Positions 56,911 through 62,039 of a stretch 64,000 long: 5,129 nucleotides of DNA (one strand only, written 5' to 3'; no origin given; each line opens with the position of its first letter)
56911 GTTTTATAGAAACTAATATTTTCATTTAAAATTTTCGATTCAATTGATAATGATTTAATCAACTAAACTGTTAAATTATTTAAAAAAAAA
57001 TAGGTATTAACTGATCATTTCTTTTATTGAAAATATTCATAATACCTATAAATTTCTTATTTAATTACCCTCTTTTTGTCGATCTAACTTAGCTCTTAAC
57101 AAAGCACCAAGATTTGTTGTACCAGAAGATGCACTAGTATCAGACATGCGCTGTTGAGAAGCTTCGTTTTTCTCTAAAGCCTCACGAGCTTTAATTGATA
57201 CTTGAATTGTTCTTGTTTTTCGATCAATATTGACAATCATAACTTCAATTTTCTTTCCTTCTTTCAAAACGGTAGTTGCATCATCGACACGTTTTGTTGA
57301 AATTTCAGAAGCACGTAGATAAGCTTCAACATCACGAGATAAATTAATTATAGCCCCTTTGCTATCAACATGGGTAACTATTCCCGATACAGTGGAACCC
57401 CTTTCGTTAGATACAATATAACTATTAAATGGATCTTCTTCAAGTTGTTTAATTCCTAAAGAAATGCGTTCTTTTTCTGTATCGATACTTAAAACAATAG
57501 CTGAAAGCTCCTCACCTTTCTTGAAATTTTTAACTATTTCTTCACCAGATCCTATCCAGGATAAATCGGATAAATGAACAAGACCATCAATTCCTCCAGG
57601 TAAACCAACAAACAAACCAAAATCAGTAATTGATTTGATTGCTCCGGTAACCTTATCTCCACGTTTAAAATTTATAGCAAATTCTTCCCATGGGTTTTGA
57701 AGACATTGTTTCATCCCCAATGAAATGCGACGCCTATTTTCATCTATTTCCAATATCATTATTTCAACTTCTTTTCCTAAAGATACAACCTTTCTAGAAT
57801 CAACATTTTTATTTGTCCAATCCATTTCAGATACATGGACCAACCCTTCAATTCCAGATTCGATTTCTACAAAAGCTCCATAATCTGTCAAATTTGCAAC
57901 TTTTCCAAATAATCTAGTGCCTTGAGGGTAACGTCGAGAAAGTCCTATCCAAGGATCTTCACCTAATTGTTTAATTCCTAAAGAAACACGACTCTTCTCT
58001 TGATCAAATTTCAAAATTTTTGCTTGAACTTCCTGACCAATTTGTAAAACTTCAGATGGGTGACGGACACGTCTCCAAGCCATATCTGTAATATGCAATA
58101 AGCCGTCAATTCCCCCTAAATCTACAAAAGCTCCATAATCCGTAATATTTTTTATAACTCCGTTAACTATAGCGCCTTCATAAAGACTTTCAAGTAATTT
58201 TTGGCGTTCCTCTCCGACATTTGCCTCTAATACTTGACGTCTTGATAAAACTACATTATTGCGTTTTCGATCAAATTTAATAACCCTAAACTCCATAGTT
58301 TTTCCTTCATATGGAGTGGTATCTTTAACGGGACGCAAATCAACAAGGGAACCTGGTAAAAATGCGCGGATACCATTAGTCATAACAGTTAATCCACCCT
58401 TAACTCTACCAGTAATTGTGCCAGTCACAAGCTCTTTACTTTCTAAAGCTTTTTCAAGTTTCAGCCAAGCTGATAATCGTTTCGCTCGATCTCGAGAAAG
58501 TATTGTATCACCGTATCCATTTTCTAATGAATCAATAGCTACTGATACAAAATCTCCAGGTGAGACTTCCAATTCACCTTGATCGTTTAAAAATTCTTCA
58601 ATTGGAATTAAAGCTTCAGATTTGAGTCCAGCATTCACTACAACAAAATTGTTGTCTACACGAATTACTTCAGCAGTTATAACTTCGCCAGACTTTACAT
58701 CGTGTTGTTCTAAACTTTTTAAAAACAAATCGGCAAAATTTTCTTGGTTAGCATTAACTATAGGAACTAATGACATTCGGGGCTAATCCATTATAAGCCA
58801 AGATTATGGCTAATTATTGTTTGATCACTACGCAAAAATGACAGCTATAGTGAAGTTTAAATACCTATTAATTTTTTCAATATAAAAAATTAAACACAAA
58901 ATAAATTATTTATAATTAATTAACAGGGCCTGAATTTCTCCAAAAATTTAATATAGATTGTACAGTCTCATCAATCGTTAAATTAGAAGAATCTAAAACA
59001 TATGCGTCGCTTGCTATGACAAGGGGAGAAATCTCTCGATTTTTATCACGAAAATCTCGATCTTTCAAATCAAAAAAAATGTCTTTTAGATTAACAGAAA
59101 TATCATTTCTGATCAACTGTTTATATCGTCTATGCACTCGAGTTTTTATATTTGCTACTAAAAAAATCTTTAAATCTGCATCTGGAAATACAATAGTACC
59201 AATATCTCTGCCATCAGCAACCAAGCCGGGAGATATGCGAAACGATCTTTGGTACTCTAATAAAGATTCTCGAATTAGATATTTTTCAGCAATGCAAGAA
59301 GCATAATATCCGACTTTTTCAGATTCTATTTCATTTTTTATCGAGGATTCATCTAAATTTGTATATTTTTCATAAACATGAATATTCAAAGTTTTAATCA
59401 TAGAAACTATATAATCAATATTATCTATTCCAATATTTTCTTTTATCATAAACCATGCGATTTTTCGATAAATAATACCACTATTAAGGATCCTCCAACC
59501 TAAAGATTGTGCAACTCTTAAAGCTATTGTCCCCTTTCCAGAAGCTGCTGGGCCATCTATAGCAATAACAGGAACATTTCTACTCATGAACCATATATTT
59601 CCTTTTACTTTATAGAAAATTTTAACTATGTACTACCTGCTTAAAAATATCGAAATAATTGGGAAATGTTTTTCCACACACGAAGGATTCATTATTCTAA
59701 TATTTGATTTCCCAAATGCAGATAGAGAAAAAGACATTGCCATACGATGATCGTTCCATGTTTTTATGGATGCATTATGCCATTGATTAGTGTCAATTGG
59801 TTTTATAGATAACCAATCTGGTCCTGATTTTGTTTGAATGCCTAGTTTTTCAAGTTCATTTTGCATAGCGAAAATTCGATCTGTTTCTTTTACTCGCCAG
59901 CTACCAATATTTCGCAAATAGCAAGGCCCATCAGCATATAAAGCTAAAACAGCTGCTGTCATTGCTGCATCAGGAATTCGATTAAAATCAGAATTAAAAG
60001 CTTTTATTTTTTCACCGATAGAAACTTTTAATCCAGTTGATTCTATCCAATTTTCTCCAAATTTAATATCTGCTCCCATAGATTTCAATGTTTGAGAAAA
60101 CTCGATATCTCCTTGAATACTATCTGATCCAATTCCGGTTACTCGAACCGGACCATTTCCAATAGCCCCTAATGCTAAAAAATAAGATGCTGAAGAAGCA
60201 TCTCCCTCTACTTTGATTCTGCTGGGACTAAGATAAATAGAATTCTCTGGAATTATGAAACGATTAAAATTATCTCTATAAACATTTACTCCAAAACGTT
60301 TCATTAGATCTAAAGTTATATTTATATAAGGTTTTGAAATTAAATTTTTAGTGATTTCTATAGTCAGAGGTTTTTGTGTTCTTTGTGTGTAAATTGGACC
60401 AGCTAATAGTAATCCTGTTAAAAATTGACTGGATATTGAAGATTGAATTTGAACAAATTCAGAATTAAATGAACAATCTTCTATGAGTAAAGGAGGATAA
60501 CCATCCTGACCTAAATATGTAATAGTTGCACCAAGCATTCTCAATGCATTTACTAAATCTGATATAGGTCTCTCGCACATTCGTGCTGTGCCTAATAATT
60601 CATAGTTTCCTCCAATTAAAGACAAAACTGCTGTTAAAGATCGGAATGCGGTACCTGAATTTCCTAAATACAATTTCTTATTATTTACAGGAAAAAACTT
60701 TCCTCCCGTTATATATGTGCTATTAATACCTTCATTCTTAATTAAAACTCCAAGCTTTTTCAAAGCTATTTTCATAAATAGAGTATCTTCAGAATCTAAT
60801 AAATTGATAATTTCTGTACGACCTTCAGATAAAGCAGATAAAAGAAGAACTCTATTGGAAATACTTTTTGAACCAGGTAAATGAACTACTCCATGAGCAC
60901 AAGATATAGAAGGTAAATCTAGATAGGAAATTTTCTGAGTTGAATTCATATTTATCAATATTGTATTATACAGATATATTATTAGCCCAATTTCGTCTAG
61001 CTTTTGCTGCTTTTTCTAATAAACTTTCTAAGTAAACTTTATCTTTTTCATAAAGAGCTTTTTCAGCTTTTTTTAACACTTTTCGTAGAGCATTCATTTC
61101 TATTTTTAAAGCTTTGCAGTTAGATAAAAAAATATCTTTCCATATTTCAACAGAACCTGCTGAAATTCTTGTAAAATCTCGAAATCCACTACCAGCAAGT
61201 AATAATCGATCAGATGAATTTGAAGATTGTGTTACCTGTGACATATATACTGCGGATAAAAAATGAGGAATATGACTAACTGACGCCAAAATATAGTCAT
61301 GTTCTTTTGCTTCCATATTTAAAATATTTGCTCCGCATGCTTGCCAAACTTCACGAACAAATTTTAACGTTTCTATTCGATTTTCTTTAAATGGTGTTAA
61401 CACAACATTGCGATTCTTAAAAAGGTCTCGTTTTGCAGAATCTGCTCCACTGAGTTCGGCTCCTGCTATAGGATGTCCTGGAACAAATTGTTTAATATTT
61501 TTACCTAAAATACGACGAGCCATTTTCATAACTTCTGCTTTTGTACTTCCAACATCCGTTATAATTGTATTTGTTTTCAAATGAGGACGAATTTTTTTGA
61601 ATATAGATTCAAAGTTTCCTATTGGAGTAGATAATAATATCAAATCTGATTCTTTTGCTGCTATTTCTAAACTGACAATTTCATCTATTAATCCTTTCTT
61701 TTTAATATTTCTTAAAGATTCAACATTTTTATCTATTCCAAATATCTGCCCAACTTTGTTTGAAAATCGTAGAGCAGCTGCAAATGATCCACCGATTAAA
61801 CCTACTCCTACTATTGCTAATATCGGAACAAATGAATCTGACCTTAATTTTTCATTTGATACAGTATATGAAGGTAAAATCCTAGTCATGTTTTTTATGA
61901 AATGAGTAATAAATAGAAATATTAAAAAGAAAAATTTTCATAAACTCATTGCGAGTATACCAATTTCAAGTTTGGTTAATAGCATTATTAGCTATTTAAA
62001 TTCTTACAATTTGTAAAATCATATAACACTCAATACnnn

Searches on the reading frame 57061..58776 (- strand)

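Call 26: search_protein_families(library=ncbifam, proteins=[window:57061-58776:-], max_evalue=1e-8)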
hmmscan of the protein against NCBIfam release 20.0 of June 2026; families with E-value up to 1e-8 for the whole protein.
window:57061-58776:- (571 aa): 31 families (the best 25 are shown)
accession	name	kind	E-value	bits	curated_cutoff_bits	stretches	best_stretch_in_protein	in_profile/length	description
NF004954.0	PRK06299.1-4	equivalog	4.5e-286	949.5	727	1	11-567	2-559/560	30S ribosomal protein S1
NF004951.0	PRK06299.1-1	equivalog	7.3e-246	816.8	918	1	11-544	2-535/556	30S ribosomal protein S1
NF004955.0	PRK06299.1-5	equivalog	7.3e-205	681.5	878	1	8-563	6-562/566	30S ribosomal protein S1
NF004952.0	PRK06299.1-2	equivalog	5.6e-198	658.9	524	1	10-565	29-579/580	30S ribosomal protein S1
TIGR00717.1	rpsA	equivalog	8e-193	641.6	577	1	12-529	1-516/516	30S ribosomal protein S1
NF004953.0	PRK06299.1-3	equivalog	2.7e-171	570.8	720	1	9-559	27-566/580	30S ribosomal protein S1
NF005208.0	PRK06676.1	equivalog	1.4e-167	557.6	368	3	16-364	4-356/391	30S ribosomal protein S1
NF000907.0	PRK00087.1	equivalog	4.2e-147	491.2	624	3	10-321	283-599/671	bifunctional 4-hydroxy-3-methylbut-2-enyl diphosphate reductase/30S ribosomal protein S1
NF010379.0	PRK13806.1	equivalog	3.2e-135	451.5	648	2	10-392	13-399/491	30S ribosomal protein S1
NF005911.0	PRK07899.1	equivalog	1.8e-121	406.2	691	2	14-360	18-367/486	30S ribosomal protein S1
NF004956.0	PRK06299.1-6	equivalog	5.8e-105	352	711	1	8-564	11-553/554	30S ribosomal protein S1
NF005639.0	PRK07400.1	equivalog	1.3e-62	211.6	460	2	10-275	14-271/318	30S ribosomal protein S1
NF005973.0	PRK08059.1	equivalog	2.1e-62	208.7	148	4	281-361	3-82/123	S1 domain-containing post-transcriptional regulator GSP13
NF040579.1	S1_dom_CvfD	subfamily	4.3e-62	207.4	117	4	285-361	3-78/113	CvfD/Ygs/GSP13 family RNA-binding post-transcriptional regulator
NF008805.1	PRK11824.1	equivalog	1.5e-44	152.5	471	2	192-269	604-681/683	polyribonucleotide nucleotidyltransferase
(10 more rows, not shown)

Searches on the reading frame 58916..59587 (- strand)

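Call 26: search_protein_families(library=ncbifam, proteins=[window:58916-59587:-], max_evalue=1e-8)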
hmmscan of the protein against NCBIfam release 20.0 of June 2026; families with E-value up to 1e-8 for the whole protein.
window:58916-59587:- (223 aa): 4 families
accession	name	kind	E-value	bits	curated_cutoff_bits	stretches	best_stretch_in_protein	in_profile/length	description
NF008816.0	PRK11860.1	equivalog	2.2e-72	244.2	943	1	3-221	441-659/662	bifunctional 3-phosphoshikimate 1-carboxyvinyltransferase/cytidylate kinase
TIGR00017.1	cmk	equivalog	2.1e-62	210.7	135.55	1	6-214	3-215/217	(d)CMP kinase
NF010004.0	PRK13477.1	equivalog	1.9e-55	188.2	524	1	4-219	284-506/514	bifunctional pantoate--beta-alanine ligase/(d)CMP kinase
NF007071.0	PRK09518.1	equivalog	9.9e-36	123.5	953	1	7-215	6-224/706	bifunctional cytidylate kinase/GTPase Der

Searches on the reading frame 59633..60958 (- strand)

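Call 26: search_protein_families(library=ncbifam, proteins=[window:59633-60958:-], max_evalue=1e-8)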
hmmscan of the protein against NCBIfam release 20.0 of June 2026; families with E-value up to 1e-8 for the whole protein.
window:59633-60958:- (441 aa): 4 families
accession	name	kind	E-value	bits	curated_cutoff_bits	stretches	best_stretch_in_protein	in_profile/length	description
NF008816.0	PRK11860.1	equivalog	1.8e-171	571.5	943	1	9-433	3-426/662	bifunctional 3-phosphoshikimate 1-carboxyvinyltransferase/cytidylate kinase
TIGR01356.1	aroA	equivalog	2.7e-126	421.7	287.25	1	23-433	1-403/415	3-phosphoshikimate 1-carboxyvinyltransferase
NF011381.1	PRK14806.1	equivalog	1.6e-51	175.5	902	1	5-434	297-718/733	bifunctional prephenate dehydrogenase/3-phosphoshikimate 1-carboxyvinyltransferase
NF006873.0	PRK09369.1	subfamily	1.7e-09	36.9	297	0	22-308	13-285/419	UDP-N-acetylglucosamine 1-carboxyvinyltransferase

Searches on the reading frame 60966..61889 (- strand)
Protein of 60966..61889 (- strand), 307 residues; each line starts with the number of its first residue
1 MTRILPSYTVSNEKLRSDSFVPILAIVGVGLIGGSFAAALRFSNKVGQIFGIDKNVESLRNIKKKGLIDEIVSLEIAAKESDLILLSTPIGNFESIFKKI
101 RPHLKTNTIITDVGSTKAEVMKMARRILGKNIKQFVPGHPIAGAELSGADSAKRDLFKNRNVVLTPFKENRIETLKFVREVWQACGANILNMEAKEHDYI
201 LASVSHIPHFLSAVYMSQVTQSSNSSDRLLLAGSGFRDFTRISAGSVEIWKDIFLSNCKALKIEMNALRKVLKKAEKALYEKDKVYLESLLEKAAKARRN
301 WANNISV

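Call 26: search_protein_families(library=ncbifam, proteins=[window:60966-61889:-], max_evalue=1e-8)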
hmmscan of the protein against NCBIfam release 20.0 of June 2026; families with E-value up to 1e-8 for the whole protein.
window:60966-61889:- (307 aa): 20 families
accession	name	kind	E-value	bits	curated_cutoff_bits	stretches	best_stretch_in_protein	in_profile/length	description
NF011381.1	PRK14806.1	equivalog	7.9e-77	259.1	902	1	23-302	5-285/733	bifunctional prephenate dehydrogenase/3-phosphoshikimate 1-carboxyvinyltransferase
NF005694.0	PRK07502.1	equivalog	2.5e-64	217.5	409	1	24-300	9-287/310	prephenate/arogenate dehydrogenase family protein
NF006307.0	PRK08507.1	equivalog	6.1e-63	212.6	295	1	25-298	4-272/275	prephenate dehydrogenase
NF005107.0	PRK06545.1-5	equivalog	1.2e-62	212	414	1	25-300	6-283/367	prephenate dehydrogenase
NF005650.0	PRK07417.1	equivalog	1e-55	189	290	1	25-303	5-280/281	prephenate/arogenate dehydrogenase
NF005105.0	PRK06545.1-3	equivalog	4.1e-51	173.9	524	1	25-300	6-284/367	prephenate dehydrogenase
NF005106.0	PRK06545.1-4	equivalog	1e-48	166.5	569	1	26-299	6-281/363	prephenate dehydrogenase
NF005104.0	PRK06545.1-1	equivalog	1.1e-43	149.8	713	1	25-264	6-246/366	prephenate dehydrogenase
NF005112.0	PRK06545.2-4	subfamily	5.3e-42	144.1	294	1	25-281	6-252/356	prephenate dehydrogenase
NF005108.0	PRK06545.1-6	equivalog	2.6e-39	135.2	327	1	23-302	12-285/321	prephenate dehydrogenase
NF005111.0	PRK06545.2-3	equivalog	2.9e-38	131.8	344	1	24-282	16-268/371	prephenate dehydrogenase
NF005110.0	PRK06545.2-2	equivalog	1.2e-33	116.9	385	1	20-281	69-325/423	prephenate dehydrogenase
NF005109.0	PRK06545.2-1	equivalog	2e-33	116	397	1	26-279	6-249/361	prephenate dehydrogenase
NF005113.0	PRK06545.2-5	equivalog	3.2e-18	65.9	497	1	185-298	184-296/378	prephenate dehydrogenase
NF006409.0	PRK08655.1-3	equivalog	2.1e-16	60.3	310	1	26-237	5-203/290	prephenate dehydrogenase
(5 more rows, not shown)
